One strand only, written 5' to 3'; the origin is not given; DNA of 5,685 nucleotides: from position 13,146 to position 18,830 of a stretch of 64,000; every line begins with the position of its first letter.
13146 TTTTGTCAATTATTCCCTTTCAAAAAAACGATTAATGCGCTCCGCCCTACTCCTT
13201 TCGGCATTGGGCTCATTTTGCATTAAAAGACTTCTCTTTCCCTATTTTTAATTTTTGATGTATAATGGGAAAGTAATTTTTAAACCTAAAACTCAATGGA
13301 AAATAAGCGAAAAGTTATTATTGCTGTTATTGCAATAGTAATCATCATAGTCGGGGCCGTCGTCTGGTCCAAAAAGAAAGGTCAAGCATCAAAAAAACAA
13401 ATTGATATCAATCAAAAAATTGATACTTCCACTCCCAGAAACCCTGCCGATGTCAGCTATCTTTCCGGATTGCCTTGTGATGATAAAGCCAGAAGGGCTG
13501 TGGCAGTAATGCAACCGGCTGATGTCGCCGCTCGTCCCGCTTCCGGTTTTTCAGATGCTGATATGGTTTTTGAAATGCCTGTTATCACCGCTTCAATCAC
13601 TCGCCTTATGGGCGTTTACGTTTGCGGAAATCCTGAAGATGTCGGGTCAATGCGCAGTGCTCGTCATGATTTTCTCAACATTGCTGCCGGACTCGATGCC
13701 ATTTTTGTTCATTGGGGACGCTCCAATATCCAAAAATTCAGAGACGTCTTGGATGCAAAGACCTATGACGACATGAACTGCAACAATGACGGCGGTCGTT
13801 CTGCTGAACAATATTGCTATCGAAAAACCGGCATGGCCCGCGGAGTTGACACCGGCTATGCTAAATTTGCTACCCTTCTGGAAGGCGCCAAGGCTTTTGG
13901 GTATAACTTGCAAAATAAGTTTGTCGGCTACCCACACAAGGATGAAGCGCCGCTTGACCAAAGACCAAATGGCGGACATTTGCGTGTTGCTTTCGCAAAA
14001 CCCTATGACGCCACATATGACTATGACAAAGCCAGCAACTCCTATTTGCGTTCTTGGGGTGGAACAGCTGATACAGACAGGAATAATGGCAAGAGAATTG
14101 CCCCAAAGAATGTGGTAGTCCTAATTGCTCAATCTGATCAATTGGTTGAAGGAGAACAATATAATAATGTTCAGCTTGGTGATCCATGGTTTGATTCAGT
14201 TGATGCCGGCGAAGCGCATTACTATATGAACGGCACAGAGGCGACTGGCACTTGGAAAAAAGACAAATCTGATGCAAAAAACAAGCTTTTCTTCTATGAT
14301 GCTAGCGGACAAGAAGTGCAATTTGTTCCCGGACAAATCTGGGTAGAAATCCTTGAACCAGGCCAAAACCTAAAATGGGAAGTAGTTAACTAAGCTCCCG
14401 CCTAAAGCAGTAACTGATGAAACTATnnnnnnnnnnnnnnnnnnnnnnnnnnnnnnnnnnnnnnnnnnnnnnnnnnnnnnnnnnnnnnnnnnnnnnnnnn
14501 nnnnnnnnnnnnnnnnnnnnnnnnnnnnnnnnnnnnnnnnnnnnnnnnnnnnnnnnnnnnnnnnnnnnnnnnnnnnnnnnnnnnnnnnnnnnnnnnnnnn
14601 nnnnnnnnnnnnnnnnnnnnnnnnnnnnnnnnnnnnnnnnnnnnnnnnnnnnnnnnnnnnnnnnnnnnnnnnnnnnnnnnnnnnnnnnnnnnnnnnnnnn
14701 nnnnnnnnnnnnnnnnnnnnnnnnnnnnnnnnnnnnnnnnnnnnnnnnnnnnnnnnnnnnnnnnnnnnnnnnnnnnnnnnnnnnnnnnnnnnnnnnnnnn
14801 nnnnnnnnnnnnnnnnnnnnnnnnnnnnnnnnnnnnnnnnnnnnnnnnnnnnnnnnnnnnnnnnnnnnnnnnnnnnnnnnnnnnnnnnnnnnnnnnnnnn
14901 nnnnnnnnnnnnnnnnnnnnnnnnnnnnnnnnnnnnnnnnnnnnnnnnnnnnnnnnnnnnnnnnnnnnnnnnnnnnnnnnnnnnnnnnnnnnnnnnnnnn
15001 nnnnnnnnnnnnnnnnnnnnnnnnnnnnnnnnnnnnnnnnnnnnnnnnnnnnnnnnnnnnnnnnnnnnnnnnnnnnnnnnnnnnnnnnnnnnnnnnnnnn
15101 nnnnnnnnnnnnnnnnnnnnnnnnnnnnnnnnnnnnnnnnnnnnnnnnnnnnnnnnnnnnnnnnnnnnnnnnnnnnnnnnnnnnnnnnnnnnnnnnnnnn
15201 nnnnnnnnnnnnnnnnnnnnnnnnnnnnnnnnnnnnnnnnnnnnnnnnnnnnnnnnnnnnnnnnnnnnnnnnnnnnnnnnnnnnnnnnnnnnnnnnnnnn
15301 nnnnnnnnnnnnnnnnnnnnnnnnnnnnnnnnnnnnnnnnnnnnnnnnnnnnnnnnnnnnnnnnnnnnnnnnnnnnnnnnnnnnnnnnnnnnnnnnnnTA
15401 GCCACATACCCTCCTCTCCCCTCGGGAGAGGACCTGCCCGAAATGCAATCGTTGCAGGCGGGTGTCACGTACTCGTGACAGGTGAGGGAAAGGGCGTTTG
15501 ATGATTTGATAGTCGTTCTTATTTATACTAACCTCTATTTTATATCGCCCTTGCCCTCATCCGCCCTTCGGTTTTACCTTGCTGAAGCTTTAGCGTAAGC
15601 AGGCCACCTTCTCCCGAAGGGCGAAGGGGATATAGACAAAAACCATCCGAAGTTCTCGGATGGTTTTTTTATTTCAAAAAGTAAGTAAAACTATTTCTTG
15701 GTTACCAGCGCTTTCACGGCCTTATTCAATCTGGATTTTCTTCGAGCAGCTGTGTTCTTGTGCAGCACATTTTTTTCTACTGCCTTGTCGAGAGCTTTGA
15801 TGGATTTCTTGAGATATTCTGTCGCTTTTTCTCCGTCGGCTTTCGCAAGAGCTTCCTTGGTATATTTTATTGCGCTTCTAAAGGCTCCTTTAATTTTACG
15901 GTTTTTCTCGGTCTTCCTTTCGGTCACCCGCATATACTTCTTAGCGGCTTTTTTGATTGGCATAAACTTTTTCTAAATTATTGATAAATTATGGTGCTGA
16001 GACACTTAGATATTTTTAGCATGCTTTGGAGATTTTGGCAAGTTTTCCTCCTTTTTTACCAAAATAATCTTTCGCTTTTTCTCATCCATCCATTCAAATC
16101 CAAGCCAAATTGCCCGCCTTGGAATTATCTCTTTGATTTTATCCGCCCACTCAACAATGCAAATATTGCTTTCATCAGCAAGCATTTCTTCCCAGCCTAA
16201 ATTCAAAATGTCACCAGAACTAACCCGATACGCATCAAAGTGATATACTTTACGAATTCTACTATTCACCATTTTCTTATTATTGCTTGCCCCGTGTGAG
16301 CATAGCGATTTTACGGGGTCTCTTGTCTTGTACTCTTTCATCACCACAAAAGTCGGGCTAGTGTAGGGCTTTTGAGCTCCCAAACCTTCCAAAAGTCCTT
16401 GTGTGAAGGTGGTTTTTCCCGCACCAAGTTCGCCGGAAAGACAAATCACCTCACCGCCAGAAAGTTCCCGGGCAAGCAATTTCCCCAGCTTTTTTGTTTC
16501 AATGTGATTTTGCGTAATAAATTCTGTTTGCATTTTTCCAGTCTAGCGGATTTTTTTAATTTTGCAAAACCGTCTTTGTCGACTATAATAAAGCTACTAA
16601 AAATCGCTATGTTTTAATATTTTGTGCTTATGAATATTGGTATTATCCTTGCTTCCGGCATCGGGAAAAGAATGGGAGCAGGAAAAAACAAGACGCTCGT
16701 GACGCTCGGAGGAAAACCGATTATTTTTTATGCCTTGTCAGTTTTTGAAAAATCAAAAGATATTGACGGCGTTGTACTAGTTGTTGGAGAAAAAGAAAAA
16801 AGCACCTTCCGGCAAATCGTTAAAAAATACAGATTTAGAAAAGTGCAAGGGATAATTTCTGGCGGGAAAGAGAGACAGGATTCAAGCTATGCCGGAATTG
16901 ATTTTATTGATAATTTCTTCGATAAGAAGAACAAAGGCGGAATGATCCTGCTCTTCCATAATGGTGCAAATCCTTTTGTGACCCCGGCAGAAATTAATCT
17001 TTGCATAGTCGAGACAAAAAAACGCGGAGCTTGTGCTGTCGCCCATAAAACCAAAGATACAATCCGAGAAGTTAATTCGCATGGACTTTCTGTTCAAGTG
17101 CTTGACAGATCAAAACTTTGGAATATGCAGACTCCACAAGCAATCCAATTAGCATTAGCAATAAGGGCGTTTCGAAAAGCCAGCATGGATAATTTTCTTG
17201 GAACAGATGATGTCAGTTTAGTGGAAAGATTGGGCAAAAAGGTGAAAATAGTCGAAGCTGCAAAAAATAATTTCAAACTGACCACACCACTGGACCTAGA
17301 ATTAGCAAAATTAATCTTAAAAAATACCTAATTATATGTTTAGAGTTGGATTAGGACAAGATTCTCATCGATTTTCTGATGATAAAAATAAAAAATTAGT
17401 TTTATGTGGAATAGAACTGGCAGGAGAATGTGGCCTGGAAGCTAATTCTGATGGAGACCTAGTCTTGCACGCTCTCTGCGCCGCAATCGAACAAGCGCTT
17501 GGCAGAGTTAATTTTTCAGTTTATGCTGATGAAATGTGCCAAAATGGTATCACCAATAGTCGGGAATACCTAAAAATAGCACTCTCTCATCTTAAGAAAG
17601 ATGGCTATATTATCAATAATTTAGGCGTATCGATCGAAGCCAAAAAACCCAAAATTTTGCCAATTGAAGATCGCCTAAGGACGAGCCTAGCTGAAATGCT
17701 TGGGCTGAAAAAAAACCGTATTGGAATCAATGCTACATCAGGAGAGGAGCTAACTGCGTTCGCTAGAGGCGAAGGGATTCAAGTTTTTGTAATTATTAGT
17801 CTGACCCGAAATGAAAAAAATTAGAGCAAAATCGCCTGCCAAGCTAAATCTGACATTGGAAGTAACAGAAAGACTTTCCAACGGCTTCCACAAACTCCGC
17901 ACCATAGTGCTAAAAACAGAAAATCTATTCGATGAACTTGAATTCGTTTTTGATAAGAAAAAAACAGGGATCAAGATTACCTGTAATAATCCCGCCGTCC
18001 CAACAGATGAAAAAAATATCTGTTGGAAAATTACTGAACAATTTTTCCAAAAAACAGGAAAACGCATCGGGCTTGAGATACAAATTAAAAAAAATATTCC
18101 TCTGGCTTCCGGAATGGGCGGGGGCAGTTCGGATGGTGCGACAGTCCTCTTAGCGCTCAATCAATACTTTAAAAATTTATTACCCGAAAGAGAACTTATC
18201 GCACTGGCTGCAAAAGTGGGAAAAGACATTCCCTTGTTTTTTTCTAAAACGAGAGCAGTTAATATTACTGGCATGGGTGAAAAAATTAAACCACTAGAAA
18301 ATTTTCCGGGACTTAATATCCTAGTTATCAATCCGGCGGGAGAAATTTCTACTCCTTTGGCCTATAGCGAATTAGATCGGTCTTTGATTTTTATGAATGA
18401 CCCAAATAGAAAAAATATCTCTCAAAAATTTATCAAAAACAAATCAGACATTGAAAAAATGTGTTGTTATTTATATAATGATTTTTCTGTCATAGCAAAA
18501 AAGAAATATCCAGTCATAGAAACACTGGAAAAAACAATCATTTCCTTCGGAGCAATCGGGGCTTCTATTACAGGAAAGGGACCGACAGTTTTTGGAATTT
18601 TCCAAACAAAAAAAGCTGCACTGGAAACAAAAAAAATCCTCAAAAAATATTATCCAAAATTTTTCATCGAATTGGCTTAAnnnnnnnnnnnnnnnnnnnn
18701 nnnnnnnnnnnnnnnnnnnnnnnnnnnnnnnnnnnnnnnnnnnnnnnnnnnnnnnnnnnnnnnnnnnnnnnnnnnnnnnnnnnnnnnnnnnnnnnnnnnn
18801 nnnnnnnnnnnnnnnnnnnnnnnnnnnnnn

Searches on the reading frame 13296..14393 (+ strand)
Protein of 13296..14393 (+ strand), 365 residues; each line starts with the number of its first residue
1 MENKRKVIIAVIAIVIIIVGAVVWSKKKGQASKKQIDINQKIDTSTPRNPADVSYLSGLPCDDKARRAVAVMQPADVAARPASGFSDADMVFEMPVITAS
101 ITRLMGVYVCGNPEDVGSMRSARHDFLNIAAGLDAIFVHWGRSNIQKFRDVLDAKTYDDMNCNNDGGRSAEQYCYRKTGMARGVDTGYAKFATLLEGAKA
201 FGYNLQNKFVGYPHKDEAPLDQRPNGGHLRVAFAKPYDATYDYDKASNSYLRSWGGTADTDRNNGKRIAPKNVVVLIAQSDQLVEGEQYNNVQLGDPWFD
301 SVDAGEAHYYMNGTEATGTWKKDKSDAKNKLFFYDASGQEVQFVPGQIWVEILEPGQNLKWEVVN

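Call 12: find_encoding_contigs(protein=window:13296-14393:+, flank=10000, max_places=10)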
Protein window:13296-14393:+ (365 aa): no gene with exactly this product is on record in the collection.

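Call 16: search_protein_families(library=pfam, proteins=[window:13296-14393:+], max_evalue=0.001)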
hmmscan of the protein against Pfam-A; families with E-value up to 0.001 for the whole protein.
window:13296-14393:+ (365 aa): 2 families
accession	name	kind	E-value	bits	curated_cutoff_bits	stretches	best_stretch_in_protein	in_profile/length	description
PF11258.13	DUF3048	-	5.1e-28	98.5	25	1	56-203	1-147/148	Protein of unknown function (DUF3048) N-terminal domain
PF17479.7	DUF3048_C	-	1.5e-20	74.1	25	1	231-350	3-114/114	Protein of unknown function (DUF3048) C-terminal domain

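Call 20: find_related_loci(query=window:13296-14393:+, collection=genome_contigs, flank=6000)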
Query window:13296-14393:+ (365 aa) in genome_contigs; peptide patterns used: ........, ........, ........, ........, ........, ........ (x = any residue, [..] = any of these).
92 stretches matched a pattern; 51 encode a relative of the query (tblastn E <= 1e-3); 51 distinct loci.
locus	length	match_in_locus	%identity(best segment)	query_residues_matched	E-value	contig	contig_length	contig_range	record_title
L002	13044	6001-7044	91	19-365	0e+0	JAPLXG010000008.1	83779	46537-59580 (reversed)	MAG: Candidatus Moraniibacteriota bacterium isolate LacPavin_0818_WC55_MAG_41_28 LacPavin_0818_WC55_scaffold_547830, who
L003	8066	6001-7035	88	20-363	0e+0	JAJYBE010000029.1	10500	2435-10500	MAG: bacterium isolate BP8.bin61 NODE_10370_length_10500_cov_1.414441, whole genome shotgun sequence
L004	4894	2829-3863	88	20-363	0e+0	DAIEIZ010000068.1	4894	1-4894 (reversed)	MAG TPA_asm: Candidatus Moraniibacteriota bacterium isolate clean1036 k141_1218725, whole genome shotgun sequence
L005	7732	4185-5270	82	1-362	0e+0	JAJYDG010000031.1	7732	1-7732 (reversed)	MAG: bacterium isolate BP9.bin89 NODE_20220_length_7732_cov_1.963051, whole genome shotgun sequence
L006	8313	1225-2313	81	1-363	0e+0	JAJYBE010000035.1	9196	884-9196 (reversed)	MAG: bacterium isolate BP8.bin61 NODE_12833_length_9196_cov_1.708347, whole genome shotgun sequence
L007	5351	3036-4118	81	1-361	0e+0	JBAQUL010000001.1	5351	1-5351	MAG: Candidatus Moraniibacteriota bacterium isolate MFD12006_ilm_asm_bin13 k127_112272, whole genome shotgun sequence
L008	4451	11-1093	81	1-361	0e+0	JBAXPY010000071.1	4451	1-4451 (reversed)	MAG: Candidatus Moraniibacteriota bacterium isolate ELA543 MAG543_71, whole genome shotgun sequence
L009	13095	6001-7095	79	1-365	0e+0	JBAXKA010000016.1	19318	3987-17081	MAG: Candidatus Moraniibacteriota bacterium isolate ELA389 MAG389_16, whole genome shotgun sequence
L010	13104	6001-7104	71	1-365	0e+0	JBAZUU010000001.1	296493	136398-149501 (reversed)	MAG: Parcubacteria group bacterium isolate SO_2017_GW1_236 NODE_285_length_296493_cov_16.823306_OW334_2017, whole genome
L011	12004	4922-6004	65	3-363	2e-163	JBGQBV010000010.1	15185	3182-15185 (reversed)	MAG: Candidatus Paceibacteria bacterium isolate OBJ2_061818_110_56 k141_2507894_length_15185_cov_8.0000, whole genome sh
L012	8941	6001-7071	63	5-361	1e-156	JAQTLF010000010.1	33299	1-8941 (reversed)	MAG: Candidatus Moraniibacteriota bacterium isolate STA_10 NODE_2534_length_33299_cov_7.255547_Sandtown_A, whole genome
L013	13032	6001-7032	68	24-361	1e-153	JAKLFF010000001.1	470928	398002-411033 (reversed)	MAG: Patescibacteria group bacterium isolate RA.bin150 RA.bin150_1, whole genome shotgun sequence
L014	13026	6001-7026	66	20-361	7e-147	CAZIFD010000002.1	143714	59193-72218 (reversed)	MAG TPA_asm: uncultured Bdellovibrionales bacterium isolate binchicken_co168_52 genome assembly, contig: NODE_107_length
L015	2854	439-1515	59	3-361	9e-154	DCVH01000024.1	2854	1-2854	MAG TPA_asm: Patescibacteria group bacterium UBA2193 UBA2193_contig_158958, whole genome shotgun sequence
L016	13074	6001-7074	62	1-361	7e-144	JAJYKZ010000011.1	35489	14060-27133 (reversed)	MAG: bacterium isolate DBS2-1.bin57 NODE_1995_length_35489_cov_2.472004, whole genome shotgun sequence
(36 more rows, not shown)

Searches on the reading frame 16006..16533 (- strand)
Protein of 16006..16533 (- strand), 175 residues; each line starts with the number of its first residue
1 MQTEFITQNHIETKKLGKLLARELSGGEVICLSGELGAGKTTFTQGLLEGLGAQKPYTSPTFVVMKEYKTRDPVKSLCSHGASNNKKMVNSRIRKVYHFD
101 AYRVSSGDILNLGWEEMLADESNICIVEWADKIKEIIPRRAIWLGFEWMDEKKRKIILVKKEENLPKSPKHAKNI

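Call 16: search_protein_families(library=pfam, proteins=[window:16006-16533:-], max_evalue=0.001)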
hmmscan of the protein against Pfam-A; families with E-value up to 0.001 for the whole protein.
window:16006-16533:- (175 aa): 1 family
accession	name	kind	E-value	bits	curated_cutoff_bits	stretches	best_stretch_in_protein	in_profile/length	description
PF02367.23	TsaE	-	1e-33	116.4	26.6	2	8-71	2-65/128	Threonylcarbamoyl adenosine biosynthesis protein TsaE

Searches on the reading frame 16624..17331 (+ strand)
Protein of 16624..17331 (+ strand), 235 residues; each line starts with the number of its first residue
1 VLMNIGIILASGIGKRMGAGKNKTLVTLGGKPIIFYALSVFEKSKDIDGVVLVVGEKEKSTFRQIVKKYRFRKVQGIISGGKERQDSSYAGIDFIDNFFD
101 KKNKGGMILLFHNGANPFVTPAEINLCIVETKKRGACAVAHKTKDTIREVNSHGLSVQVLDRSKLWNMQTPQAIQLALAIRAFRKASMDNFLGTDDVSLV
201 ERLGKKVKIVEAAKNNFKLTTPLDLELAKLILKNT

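Call 84: search_protein_families(library=pfam, proteins=[window:16624-17331:+], max_evalue=0.001)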
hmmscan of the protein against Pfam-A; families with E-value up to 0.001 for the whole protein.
window:16624-17331:+ (235 aa): 3 families
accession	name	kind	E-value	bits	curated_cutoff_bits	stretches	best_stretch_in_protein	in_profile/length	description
PF01128.25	IspD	-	6.6e-51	173.6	27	1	7-233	4-220/221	2-C-methyl-D-erythritol 4-phosphate cytidylyltransferase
PF12804.13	NTP_transf_3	-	2.6e-08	34.7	27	1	6-72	1-61/160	MobA-like NTP transferase domain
PF02348.25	CTP_transf_3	-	1.5e-05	25.4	22.6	1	21-147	14-130/217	Cytidylyltransferase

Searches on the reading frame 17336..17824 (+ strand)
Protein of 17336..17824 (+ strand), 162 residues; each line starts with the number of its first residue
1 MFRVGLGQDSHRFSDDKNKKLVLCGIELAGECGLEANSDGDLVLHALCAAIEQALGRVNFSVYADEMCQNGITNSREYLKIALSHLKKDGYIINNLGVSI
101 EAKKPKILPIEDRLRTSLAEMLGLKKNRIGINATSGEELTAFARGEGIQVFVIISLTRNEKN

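Call 84: search_protein_families(library=pfam, proteins=[window:17336-17824:+], max_evalue=0.001)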
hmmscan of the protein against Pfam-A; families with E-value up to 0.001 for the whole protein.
window:17336-17824:+ (162 aa): 1 family
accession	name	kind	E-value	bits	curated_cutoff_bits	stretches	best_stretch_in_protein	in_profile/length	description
PF02542.21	YgbB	-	2.8e-35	122.4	26.7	1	2-156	1-154/155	YgbB family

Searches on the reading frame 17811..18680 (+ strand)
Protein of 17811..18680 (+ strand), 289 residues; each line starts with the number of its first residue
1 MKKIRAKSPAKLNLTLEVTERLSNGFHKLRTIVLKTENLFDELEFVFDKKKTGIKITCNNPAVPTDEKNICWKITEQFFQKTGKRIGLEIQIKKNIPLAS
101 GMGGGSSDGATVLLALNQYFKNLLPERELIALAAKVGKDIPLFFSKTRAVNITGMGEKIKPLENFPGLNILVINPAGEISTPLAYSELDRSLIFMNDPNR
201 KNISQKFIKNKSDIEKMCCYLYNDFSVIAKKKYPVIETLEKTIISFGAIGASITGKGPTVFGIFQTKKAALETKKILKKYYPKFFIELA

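Call 84: search_protein_families(library=pfam, proteins=[window:17811-18680:+], max_evalue=0.001)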
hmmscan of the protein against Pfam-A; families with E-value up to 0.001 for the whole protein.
window:17811-18680:+ (289 aa): 2 families
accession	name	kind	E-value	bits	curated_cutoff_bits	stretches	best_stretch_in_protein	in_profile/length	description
PF00288.32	GHMP_kinases_N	-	2e-15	57.2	22.3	1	69-138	1-68/87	GHMP kinases N terminal domain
PF08544.19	GHMP_kinases_C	-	6e-09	36.6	21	1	228-282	28-84/85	GHMP kinases C terminal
